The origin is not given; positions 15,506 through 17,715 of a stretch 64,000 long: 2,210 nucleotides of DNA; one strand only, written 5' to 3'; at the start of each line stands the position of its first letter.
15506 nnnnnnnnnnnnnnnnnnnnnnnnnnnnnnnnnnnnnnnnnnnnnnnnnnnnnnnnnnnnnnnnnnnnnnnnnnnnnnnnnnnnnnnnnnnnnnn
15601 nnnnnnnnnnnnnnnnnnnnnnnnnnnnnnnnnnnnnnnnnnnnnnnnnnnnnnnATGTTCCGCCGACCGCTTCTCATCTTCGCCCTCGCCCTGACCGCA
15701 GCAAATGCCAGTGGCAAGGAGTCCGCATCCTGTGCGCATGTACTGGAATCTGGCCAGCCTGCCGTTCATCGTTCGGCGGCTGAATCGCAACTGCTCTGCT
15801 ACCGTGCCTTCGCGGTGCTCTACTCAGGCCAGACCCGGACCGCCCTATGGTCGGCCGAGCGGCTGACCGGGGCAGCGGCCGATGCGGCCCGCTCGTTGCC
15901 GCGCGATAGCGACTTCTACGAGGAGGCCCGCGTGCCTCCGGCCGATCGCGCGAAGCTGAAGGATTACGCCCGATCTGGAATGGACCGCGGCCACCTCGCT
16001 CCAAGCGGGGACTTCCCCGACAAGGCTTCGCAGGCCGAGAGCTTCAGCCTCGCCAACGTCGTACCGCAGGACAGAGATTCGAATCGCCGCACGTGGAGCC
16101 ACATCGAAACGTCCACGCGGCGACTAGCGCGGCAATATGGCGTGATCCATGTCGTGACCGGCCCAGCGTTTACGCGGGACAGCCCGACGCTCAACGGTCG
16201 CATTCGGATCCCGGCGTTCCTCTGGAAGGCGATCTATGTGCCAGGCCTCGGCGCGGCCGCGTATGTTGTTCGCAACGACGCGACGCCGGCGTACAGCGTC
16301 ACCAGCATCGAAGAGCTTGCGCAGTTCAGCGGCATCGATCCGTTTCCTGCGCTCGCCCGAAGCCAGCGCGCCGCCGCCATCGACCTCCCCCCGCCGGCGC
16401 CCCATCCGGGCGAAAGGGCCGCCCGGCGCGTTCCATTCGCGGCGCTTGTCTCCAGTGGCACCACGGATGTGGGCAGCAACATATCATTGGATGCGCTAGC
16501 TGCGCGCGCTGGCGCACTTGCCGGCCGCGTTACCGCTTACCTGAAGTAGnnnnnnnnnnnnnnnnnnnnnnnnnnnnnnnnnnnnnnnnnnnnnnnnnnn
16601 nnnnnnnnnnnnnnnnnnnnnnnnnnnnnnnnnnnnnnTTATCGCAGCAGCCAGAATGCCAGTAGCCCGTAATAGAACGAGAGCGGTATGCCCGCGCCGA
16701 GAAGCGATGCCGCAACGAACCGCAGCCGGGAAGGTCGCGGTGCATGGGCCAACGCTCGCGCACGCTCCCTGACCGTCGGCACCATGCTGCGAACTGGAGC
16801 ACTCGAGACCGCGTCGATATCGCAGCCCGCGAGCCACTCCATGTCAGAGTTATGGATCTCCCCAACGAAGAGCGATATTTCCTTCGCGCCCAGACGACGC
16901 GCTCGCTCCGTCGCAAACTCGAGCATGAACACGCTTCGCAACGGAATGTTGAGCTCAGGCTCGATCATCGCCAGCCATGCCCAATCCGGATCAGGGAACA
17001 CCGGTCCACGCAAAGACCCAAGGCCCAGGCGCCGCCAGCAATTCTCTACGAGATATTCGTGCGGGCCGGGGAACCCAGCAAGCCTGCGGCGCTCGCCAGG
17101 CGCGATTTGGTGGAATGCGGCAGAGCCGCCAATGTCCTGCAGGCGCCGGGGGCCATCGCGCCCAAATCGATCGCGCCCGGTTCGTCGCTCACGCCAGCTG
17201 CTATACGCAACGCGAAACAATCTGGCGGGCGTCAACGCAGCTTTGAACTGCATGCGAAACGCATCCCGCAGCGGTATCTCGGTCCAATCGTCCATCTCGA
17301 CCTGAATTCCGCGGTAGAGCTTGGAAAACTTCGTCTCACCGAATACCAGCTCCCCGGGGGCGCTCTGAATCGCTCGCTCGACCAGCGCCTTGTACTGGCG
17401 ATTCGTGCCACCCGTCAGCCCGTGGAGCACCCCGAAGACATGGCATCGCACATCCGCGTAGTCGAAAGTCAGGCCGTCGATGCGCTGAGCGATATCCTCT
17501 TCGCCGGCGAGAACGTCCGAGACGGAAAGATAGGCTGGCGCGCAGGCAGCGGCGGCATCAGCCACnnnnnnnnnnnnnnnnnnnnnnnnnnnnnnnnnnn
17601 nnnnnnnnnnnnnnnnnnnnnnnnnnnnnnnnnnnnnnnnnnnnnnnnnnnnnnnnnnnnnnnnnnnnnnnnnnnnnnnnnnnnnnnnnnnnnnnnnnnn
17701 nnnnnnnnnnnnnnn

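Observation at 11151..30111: Element-specific promoter box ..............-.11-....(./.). in five copies with invariant 15-nt spacing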

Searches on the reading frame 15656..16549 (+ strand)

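Call 14: search_protein_families(library=pfam, proteins=[window:15656-16549:+], max_evalue=0.01)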
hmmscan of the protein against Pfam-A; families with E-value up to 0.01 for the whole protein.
window:15656-16549:+ (297 aa): 1 family
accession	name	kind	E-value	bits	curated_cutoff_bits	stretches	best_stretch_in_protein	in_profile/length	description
PF01223.29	Endonuclease_NS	-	2e-43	149.1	23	1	44-234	16-221/223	DNA/RNA non-specific endonuclease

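Call 15: search_protein_families(library=ncbifam, proteins=[window:15656-16549:+], max_evalue=0.01)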
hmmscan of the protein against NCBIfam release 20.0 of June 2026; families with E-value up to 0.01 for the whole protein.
window:15656-16549:+ (297 aa): 0 families

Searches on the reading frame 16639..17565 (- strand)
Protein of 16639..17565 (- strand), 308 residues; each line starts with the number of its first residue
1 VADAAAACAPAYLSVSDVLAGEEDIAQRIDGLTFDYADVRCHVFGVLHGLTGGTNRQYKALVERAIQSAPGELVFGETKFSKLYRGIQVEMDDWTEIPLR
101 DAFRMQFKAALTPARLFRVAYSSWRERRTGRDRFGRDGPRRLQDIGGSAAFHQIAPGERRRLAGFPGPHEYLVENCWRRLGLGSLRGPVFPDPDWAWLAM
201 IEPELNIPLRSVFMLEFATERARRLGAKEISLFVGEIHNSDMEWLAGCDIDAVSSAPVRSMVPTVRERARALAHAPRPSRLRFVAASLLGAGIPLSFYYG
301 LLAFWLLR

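Call 64: search_protein_families(library=pfam, proteins=[window:16639-17565:-], max_evalue=0.001)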
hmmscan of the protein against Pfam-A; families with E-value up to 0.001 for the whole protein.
window:16639-17565:- (308 aa): 0 families
